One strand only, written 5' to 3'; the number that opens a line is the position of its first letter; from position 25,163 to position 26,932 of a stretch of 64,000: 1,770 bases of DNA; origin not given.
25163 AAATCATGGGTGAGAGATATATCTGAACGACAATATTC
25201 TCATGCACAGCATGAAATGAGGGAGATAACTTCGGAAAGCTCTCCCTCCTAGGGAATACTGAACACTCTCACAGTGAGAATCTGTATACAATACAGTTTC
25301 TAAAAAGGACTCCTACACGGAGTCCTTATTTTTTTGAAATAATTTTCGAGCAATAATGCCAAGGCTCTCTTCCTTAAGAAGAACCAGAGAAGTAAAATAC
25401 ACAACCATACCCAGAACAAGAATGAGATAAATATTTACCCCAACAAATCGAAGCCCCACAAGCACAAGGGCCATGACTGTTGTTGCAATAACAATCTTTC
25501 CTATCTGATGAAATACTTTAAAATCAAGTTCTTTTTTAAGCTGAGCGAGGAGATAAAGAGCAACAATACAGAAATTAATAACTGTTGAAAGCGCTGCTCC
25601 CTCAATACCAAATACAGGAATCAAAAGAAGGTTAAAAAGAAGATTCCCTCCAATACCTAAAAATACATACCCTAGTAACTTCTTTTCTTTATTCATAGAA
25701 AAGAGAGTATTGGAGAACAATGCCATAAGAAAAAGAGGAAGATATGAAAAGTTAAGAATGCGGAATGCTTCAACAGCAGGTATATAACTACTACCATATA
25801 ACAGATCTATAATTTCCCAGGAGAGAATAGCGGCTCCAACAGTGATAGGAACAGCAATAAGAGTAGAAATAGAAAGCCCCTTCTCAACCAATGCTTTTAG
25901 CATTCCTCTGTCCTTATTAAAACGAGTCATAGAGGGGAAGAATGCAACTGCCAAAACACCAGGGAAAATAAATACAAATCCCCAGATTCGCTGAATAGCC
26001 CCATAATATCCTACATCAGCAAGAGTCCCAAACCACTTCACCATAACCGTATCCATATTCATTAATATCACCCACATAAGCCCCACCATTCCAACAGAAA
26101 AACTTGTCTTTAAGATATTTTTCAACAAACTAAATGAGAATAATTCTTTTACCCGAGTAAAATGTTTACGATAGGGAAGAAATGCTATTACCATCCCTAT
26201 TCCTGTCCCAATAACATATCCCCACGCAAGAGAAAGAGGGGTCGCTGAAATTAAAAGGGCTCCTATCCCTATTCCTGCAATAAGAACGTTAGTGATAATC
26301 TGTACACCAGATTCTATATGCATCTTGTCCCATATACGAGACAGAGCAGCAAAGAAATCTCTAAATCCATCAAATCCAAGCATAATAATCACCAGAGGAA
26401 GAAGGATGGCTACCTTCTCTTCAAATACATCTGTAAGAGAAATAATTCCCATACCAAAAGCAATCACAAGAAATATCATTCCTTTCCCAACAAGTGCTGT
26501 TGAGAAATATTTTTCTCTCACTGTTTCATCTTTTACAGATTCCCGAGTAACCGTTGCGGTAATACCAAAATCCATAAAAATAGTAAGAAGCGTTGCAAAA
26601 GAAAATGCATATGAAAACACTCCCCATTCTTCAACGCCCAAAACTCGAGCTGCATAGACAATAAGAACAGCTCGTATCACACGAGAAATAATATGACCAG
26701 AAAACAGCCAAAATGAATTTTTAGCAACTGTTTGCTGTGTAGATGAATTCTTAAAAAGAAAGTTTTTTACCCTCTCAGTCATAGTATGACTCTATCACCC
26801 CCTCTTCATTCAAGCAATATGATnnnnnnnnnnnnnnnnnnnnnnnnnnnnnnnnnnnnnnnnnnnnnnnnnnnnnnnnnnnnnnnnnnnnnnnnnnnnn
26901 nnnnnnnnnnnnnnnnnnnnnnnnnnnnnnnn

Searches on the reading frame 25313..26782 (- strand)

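Call 44: search_protein_families(library=pfam, proteins=[window:25313-26782:-], max_evalue=0.001)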
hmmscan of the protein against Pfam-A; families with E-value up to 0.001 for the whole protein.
window:25313-26782:- (489 aa): 3 families
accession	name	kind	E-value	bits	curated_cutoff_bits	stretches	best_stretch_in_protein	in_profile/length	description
PF01943.22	Polysacc_synt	-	1.4e-29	103.8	28.2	1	19-287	1-272/274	Polysaccharide biosynthesis protein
PF13440.11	Polysacc_synt_3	-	4.4e-24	85.7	23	1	45-337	3-292/293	Polysaccharide biosynthesis protein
PF03023.19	MurJ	-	5.8e-15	55.3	27.4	1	109-453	77-436/451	Lipid II flippase MurJ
